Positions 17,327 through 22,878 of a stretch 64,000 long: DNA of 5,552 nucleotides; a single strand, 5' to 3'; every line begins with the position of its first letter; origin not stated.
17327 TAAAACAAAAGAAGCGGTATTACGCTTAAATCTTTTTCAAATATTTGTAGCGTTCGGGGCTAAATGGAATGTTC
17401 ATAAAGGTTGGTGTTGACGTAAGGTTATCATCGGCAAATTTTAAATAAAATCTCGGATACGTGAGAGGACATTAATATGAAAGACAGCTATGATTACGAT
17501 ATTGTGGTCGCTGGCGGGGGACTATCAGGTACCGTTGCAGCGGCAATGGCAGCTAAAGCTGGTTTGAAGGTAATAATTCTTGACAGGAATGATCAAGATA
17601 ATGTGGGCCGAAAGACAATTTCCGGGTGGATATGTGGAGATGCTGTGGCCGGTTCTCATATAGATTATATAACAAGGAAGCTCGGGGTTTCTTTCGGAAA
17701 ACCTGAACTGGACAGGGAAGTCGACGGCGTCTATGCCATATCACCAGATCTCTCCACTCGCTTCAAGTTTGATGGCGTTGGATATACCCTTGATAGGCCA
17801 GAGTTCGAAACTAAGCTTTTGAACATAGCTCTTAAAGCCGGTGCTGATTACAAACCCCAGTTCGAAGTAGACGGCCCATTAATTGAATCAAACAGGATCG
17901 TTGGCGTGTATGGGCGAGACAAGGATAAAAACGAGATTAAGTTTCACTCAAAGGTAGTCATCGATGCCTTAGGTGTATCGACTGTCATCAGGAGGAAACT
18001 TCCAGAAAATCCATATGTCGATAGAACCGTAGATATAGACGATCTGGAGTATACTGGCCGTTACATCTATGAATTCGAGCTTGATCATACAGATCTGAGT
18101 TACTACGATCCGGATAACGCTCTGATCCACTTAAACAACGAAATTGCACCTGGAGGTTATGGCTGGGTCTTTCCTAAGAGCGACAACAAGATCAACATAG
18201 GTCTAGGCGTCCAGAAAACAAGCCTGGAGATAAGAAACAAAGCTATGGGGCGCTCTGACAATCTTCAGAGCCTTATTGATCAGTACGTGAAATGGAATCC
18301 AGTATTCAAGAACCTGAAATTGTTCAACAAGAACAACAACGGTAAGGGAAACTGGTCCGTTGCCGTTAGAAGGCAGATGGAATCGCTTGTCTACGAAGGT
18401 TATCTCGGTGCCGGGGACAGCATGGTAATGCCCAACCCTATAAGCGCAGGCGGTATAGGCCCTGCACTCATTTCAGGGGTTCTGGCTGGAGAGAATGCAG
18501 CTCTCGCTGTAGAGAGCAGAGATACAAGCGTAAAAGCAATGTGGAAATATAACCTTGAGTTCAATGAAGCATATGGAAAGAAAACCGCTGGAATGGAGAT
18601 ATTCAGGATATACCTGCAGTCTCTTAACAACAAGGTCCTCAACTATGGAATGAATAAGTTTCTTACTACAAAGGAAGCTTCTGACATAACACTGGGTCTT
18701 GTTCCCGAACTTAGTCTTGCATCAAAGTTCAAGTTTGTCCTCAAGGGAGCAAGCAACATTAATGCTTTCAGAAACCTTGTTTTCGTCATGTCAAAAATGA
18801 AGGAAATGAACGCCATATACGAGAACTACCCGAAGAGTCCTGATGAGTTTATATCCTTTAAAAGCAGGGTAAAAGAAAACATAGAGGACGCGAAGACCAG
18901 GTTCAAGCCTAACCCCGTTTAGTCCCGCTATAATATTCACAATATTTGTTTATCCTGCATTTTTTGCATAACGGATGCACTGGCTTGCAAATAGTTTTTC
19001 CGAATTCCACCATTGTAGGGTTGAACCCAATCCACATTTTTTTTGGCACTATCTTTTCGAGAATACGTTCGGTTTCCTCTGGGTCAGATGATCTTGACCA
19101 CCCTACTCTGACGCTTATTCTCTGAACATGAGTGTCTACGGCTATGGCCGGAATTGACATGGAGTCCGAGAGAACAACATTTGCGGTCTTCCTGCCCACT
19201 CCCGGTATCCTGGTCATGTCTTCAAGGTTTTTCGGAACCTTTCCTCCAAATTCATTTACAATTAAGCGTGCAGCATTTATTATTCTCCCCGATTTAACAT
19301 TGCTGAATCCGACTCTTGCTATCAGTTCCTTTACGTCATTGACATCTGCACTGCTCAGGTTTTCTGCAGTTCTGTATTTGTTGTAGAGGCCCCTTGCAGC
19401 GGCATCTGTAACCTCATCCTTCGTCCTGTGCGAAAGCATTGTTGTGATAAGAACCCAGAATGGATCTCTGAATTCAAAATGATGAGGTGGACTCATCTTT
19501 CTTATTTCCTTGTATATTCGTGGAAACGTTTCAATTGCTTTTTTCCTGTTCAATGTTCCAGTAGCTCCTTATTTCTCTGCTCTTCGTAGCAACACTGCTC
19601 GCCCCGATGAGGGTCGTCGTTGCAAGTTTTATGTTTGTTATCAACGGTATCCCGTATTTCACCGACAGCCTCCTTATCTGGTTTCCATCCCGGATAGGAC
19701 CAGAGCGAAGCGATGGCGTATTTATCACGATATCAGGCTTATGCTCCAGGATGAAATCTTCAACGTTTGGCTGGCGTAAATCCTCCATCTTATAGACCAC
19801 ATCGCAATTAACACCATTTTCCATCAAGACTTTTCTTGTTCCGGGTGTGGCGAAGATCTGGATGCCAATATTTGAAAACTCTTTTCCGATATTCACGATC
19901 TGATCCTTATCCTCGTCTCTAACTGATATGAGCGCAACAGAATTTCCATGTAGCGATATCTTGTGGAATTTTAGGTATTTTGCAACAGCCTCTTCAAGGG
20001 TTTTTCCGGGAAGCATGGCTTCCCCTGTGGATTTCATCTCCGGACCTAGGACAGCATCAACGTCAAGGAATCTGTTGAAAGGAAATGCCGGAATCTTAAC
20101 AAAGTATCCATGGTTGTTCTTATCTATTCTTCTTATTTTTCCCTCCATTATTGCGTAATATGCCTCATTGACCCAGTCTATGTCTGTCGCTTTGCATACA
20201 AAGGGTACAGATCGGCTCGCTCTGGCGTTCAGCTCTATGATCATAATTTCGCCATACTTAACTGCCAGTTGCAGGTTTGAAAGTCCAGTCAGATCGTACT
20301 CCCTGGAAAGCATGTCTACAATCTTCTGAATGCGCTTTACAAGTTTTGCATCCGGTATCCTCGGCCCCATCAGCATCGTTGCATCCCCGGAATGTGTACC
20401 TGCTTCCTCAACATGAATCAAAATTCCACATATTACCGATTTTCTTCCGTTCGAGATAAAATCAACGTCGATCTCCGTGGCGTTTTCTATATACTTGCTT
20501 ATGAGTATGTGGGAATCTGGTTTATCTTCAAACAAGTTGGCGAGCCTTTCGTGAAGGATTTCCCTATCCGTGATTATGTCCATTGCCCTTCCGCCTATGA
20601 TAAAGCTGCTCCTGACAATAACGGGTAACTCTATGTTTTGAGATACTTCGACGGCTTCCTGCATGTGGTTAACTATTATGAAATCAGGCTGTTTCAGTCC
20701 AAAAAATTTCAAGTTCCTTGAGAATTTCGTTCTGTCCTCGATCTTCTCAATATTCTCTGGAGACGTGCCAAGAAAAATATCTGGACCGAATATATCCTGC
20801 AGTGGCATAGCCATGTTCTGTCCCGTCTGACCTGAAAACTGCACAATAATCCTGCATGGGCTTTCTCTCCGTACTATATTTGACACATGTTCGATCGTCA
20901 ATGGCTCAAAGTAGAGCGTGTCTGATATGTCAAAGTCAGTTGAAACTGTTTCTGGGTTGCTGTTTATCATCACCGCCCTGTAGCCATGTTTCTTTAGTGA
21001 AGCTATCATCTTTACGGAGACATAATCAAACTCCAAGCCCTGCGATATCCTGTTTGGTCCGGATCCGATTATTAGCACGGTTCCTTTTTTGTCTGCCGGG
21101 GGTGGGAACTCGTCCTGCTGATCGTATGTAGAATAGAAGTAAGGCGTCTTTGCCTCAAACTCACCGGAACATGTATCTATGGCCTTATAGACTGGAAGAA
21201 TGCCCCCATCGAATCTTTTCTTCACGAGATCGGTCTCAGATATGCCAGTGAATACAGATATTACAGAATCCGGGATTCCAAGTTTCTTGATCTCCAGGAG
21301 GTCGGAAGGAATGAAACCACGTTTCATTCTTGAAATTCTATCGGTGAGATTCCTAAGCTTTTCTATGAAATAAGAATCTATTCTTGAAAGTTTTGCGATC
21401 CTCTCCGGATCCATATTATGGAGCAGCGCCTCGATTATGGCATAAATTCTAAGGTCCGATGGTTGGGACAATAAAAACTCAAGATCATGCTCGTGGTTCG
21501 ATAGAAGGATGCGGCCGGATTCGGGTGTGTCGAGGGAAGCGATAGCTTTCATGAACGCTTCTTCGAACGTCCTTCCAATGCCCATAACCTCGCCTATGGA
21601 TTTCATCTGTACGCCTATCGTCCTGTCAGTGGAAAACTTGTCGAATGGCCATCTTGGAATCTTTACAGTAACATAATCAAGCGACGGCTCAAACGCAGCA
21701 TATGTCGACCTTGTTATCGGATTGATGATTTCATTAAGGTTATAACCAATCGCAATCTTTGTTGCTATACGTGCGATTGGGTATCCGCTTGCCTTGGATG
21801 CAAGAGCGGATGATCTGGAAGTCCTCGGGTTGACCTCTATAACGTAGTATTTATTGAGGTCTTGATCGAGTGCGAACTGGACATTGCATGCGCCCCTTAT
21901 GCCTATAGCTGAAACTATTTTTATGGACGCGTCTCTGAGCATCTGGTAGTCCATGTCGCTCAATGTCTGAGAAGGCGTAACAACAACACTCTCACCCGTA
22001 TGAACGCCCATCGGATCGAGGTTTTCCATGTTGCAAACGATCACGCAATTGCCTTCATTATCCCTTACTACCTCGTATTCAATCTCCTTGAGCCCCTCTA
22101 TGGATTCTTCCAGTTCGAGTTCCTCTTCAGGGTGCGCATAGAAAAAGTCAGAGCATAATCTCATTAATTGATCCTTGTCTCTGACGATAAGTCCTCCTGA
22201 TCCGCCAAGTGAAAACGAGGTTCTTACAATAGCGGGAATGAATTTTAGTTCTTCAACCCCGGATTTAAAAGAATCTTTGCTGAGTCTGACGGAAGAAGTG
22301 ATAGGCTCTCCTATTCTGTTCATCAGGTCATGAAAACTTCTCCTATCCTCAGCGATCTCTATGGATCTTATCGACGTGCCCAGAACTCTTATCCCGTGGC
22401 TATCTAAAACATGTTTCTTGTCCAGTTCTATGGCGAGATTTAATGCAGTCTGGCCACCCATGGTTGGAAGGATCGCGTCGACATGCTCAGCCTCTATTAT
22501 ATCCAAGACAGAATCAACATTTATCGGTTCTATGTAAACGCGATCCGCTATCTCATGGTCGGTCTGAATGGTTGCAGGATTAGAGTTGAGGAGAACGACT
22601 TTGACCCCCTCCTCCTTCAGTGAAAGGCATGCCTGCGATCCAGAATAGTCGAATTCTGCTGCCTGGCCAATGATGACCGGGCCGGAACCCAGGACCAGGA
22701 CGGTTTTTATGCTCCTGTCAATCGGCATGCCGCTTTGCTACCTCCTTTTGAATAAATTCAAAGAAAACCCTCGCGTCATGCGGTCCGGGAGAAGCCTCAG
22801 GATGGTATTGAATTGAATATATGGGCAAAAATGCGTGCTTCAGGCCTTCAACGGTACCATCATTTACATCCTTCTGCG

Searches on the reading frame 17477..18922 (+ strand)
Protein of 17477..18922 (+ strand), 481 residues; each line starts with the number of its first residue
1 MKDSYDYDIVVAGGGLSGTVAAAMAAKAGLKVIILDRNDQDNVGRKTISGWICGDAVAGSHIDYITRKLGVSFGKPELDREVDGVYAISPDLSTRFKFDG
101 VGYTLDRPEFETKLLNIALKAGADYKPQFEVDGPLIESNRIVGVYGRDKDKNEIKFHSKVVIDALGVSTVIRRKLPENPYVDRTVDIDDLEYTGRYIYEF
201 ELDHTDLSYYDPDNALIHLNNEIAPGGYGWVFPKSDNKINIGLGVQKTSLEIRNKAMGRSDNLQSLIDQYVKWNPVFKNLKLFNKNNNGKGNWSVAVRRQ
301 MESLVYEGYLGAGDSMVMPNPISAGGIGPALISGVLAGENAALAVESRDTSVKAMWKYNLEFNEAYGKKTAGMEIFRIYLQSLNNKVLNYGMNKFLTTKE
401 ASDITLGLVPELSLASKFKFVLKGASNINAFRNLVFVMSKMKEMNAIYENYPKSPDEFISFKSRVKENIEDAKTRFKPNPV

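Call 3: search_protein_families(library=pfam, proteins=[window:17477-18922:+])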
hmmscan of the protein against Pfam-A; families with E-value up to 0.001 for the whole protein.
window:17477-18922:+ (481 aa): 7 families
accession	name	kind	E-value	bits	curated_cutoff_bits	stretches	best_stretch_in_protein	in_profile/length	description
PF22578.2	GGR_cat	-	1.9e-14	53.8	27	1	207-252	13-57/88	Geranylgeranyl reductase catalytic domain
PF12831.13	FAD_oxidored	-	2.7e-08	34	27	1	8-166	1-145/416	FAD dependent oxidoreductase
PF00890.30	FAD_binding_2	-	5.2e-07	29.6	20.4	1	8-42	1-35/414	FAD binding domain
PF01266.30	DAO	-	3.6e-06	27.2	27.9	0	8-40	1-33/353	FAD dependent oxidoreductase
PF01134.28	GIDA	-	1.7e-05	24.5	22.1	1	8-83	1-57/391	Glucose inhibited division protein A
PF13450.12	NAD_binding_8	-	0.00011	22.8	21.9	0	11-39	1-29/68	NAD(P)-binding Rossmann-like domain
PF03486.20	HI0933_like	-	0.00029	20.8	50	1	8-47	2-39/244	HI0933-like protein Rossmann domain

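Call 4: search_protein_families(library=ncbifam, proteins=[window:17477-18922:+])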
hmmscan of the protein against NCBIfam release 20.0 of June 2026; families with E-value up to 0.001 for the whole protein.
window:17477-18922:+ (481 aa): 28 families (the best 25 are shown)
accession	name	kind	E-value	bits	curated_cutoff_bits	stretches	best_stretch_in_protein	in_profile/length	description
NF041080.1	DGGGPL_reductase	equivalog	9.7e-99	331.2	580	1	7-473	2-444/447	digeranylgeranylglycerophospholipid reductase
TIGR02032.1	GG-red-SF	subfamily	7.9e-44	150.5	158.8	1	7-340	1-296/297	geranylgeranyl reductase family protein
NF041160.1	DGGPL_Thplmales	equivalog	2.1e-29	102.6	780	1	6-372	3-341/396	digeranylgeranylglycerophospholipid reductase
NF041385.1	Dggglyphlred_Halo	equivalog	8.6e-23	80.5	700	1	6-362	4-336/405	digeranylgeranylglycerophospholipid reductase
TIGR02023.1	BchP-ChlP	subfamily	1.6e-13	50.4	343.3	1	7-256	1-231/388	geranylgeranyl diphosphate reductase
NF038171.1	maturase_LodB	equivalog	1.2e-11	44.3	400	1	96-364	88-332/361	lysine-epsilon-oxidase maturase LodB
NF007450.0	PRK10015.1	subfamily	3.7e-10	39.1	466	1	6-175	5-170/429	FAD-dependent oxidoreductase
TIGR02028.1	ChlP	equivalog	3.1e-09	36.1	505.3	1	177-254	158-233/398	geranylgeranyl reductase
NF038174.1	maturase_GoxB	equivalog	4.2e-09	35.9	400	1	8-183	2-169/358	glycine oxidase maturase GoxB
NF045655.1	MkRedMenJ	equivalog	2.4e-08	33.3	700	1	6-340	4-314/406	menaquinone reductase MenJ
NF049967.1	QhpG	equivalog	1.8e-07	30.4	240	0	9-40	1-32/423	flavin-dependent monooxygenase QhpG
NF009472.0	PRK12834.1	equivalog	4e-06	25.6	476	1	5-46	3-44/550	FAD-binding dehydrogenase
NF007542.0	PRK10157.1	subfamily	8.2e-06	24.8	610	0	7-50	6-47/428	FAD-dependent oxidoreductase FixC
NF003585.0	PRK05249.1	equivalog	3.3e-05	22.7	465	1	2-40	2-40/464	Si-specific NAD(P)(+) transhydrogenase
NF053717.1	VnlPnlRedVprA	equivalog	3.5e-05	22.8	600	1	4-38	4-38/481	vinyl phenol reductase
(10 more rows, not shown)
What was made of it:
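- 17477..18922 (+): 481-aa GGR-family reductase, a conserved paralogue of housekeeping type. Not part of the module. NF041080 scores 331 bits against a cutoff of 580 (calls 3, 4).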

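Call 56: find_homologous_proteins(query=window:17477-18922:+, max_evalue=1e-30)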
Query window:17477-18922:+ (481 aa): 1923 proteins with E <= 1e-30 among 8000 candidates; the best 120 are listed.
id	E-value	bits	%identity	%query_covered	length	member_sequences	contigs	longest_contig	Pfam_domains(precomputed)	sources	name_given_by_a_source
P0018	2.2e-288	975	88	100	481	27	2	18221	PF22578.3,PF00890.31,PF12831.14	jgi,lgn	-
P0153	1.5e-257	873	77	100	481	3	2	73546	PF01266.31,PF22578.3,PF00890.31,PF12831.14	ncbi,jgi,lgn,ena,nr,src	ncbi:MAG TPA: NAD(P)/FAD-dependent oxidoreductase [Thermoplasmataceae archaeon]|nr:NAD(P)/FAD-depend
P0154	3.8e-250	848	75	100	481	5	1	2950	PF22578.3,PF13450.13,PF00890.31,PF03486.21,PF12831.14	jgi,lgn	-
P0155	7.5e-247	838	74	99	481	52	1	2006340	PF22578.3,PF00890.31,PF01494.26,PF12831.14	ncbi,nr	ncbi:MAG: FAD-dependent oxidoreductase [Cuniculiplasma divulgatum]|nr:MAG: FAD-dependent oxidoreduct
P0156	9.1e-247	837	74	100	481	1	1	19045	PF01266.31,PF22578.3,PF00890.31,PF03486.21,PF01494.26,PF12831.14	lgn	-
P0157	4.9e-246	835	72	100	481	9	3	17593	PF01266.31,PF22578.3,PF13450.13,PF00890.31,PF03486.21,PF01134.29,PF12831.14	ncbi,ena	-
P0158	5.9e-244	828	73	100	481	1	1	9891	PF01266.31,PF22578.3,PF00890.31,PF01134.29,PF01494.26,PF12831.14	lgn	-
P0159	1.2e-242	824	72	100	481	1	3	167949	PF01266.31,PF22578.3,PF00890.31,PF01494.26,PF12831.14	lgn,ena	-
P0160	1.5e-242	823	73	100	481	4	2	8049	PF01266.31,PF22578.3,PF00890.31,PF12831.14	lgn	-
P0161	6.2e-242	821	73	100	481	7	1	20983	PF01266.31,PF22578.3,PF13450.13,PF00890.31,PF07992.21,PF03486.21,PF01134.29,PF01494.26,PF12831.14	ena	-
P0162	2.5e-240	816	72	100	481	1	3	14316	PF01266.31,PF22578.3,PF00890.31,PF01134.29,PF12831.14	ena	-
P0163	5.7e-240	815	72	100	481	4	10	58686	PF01266.31,PF22578.3,PF00890.31,PF01134.29,PF01494.26,PF12831.14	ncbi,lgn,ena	-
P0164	6.4e-240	815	73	100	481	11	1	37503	PF01266.31,PF22578.3,PF13450.13,PF00890.31,PF12831.14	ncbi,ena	-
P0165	8.7e-240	814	71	100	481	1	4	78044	PF01266.31,PF22578.3,PF00890.31,PF01134.29,PF12831.14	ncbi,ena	-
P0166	3.9e-237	806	71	100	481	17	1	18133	PF01266.31,PF22578.3,PF00890.31,PF01134.29,PF12831.14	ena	-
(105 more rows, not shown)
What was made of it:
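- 17477..18922 (+): The top 120 homologues are 61-88% identical and about 480 aa long, across Thermoplasmatales (call 56).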

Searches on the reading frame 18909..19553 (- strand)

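Call 3: search_protein_families(library=pfam, proteins=[window:18909-19553:-])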
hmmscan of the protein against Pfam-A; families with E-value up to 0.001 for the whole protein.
window:18909-19553:- (214 aa): 3 families
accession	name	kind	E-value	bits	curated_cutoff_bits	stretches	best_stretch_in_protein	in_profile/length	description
PF00730.31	HhH-GPD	-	5.1e-21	75.5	26.2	1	37-171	2-108/108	HhH-GPD superfamily base excision DNA repair protein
PF14520.12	HHH_5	-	4.9e-08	33.8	27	0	48-96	10-56/57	Helix-hairpin-helix domain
PF00633.29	HHH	-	1.7e-07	31.2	24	1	102-129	2-29/30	Helix-hairpin-helix motif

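Call 4: search_protein_families(library=ncbifam, proteins=[window:18909-19553:-])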
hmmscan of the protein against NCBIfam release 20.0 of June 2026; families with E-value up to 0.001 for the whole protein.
window:18909-19553:- (214 aa): 7 families
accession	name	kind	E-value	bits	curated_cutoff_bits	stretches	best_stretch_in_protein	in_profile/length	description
TIGR01083.1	nth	equivalog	2.3e-56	190.5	211.7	1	12-196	6-192/192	endonuclease III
NF007978.0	PRK10702.1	equivalog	5.1e-35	121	405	1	1-208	1-206/211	endonuclease III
TIGR01084.1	mutY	equivalog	1.2e-24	87.4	286.5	1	17-210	14-211/277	A/G-specific adenine glycosylase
NF053634.1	MonDNAglycDR2438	equivalog_domain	7e-21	74.8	400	1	28-209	17-208/219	monofunctional DNA glycosylase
NF008132.0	PRK10880.1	equivalog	4e-18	65.6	427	1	56-208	56-212/351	A/G-specific adenine glycosylase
NF010488.0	PRK13910.1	equivalog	1.4e-10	41.1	471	1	56-205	19-167/290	adenine-specific DNA glycosylase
NF010494.0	PRK13913.1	equivalog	0.00027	20.9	192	1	61-167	69-178/220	3-methyladenine DNA glycosylase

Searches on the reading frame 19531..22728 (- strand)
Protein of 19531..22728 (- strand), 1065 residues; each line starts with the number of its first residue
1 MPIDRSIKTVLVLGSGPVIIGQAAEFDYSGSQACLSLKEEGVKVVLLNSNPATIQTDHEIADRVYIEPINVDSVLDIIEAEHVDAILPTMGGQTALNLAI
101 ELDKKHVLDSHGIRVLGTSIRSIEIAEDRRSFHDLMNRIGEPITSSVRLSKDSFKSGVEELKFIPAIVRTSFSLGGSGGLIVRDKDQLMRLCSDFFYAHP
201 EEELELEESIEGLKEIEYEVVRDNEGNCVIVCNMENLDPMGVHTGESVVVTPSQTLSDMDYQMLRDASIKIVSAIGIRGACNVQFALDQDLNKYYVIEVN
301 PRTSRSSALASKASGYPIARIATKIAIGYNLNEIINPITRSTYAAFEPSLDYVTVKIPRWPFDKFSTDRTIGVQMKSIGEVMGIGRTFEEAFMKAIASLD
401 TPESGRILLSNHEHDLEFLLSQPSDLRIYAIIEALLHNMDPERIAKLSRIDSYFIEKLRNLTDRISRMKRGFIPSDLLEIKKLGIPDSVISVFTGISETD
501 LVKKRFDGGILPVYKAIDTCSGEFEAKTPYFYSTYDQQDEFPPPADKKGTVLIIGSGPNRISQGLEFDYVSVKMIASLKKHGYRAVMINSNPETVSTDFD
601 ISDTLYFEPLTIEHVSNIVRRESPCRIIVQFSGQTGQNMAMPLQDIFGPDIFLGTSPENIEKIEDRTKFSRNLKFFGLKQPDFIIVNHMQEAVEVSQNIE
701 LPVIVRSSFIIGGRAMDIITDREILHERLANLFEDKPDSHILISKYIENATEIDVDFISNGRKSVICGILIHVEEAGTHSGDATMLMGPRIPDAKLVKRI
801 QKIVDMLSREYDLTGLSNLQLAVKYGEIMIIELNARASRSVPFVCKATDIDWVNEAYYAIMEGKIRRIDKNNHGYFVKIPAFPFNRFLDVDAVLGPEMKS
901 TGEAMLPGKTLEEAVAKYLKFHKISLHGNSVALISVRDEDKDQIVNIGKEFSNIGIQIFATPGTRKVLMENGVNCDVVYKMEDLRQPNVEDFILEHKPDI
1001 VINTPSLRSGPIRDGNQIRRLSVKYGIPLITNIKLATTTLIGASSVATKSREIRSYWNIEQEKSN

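Call 3: search_protein_families(library=pfam, proteins=[window:19531-22728:-])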
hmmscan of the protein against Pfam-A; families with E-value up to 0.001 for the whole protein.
window:19531-22728:- (1065 aa): 8 families
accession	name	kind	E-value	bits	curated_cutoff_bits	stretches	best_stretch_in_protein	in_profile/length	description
PF25596.1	CPSase_L_D1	-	3.9e-88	291.6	27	2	7-124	2-117/118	Carbamoyl phosphate synthase preATP-grasp domain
PF02786.22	CPSase_L_D2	-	6.7e-85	284.3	19.8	2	128-333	1-210/211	Carbamoyl-phosphate synthase L chain, ATP binding domain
PF02142.27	MGS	-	1.2e-19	70.7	24.1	1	944-1031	2-94/94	MGS-like domain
PF02787.25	CPSase_L_D3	-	2e-13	50.6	26.6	1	420-491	3-77/80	Carbamoyl-phosphate synthetase large chain, oligomerisation domain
PF02222.28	ATP-grasp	-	3.4e-11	43.6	27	1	674-837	4-163/179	ATP-grasp domain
PF07478.18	Dala_Dala_lig_C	-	2.9e-10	40.4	24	1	676-835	5-174/204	D-ala D-ala ligase C-terminus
PF02655.19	ATP-grasp_3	-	4e-09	37.2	23.2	0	167-303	35-157/160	ATP-grasp domain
PF15632.11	ATPgrasp_Ter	-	2.6e-07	30.9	29.1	0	263-328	48-110/131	ATP-grasp in the biosynthetic pathway with Ter operon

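Call 4: search_protein_families(library=ncbifam, proteins=[window:19531-22728:-])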
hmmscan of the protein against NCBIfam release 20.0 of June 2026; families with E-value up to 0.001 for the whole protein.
window:19531-22728:- (1065 aa): 27 families (the best 25 are shown)
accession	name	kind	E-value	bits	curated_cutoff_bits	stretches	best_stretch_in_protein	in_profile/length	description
TIGR01369.1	CPSaseII_lrg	equivalog_domain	0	1306.2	1027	1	4-1039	3-1048/1052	carbamoyl-phosphate synthase (glutamine-hydrolyzing) large subunit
NF003671.0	PRK05294.1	equivalog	0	1271.9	599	1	1-1047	1-1050/1058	carbamoyl-phosphate synthase large subunit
NF053643.1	Ddl_archaea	equivalog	4e-27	95.2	500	1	37-366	18-334/367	putative pseudomurein biosynthesis ATP-grasp protein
NF006286.0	PRK08462.1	equivalog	1.4e-24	86.8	740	2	69-332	63-324/445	acetyl-CoA carboxylase biotin carboxylase subunit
NF009402.0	PRK12767.1-1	equivalog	8.8e-23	80.6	218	2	30-309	16-282/329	carbamoyl phosphate synthase-like protein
TIGR01235.1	pyruv_carbox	equivalog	2.2e-22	78.4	1114.45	1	69-332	61-322/1143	pyruvate carboxylase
NF009554.0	PRK12999.1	equivalog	8.1e-21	73.6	965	1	69-333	65-327/1147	pyruvate carboxylase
TIGR00514.1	accC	equivalog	5.8e-20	71.5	626.5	2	69-332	61-322/449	acetyl-CoA carboxylase biotin carboxylase subunit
NF006367.0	PRK08591.1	subfamily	1.7e-19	69.9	597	2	69-333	61-323/451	acetyl-CoA carboxylase biotin carboxylase subunit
NF006406.0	PRK08654.1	equivalog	1.6e-18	66.5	739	2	69-333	61-322/499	acetyl-CoA carboxylase biotin carboxylase subunit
NF004085.0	PRK05586.1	equivalog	8.5e-18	64.5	723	1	106-333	93-323/448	acetyl-CoA carboxylase biotin carboxylase subunit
NF005525.0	PRK07178.1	equivalog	2.4e-16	59.4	768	1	65-344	56-332/471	acetyl-CoA carboxylase biotin carboxylase subunit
TIGR02712.1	urea_carbox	equivalog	1e-14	53.3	1303.85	2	60-317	54-306/1201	urea carboxylase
NF009471.0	PRK12833.1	equivalog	4.4e-14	51.9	686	2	59-332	57-325/467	acetyl-CoA carboxylase biotin carboxylase subunit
NF006287.0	PRK08463.1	equivalog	1.4e-12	47.2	775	1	65-332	56-322/479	acetyl-CoA carboxylase subunit A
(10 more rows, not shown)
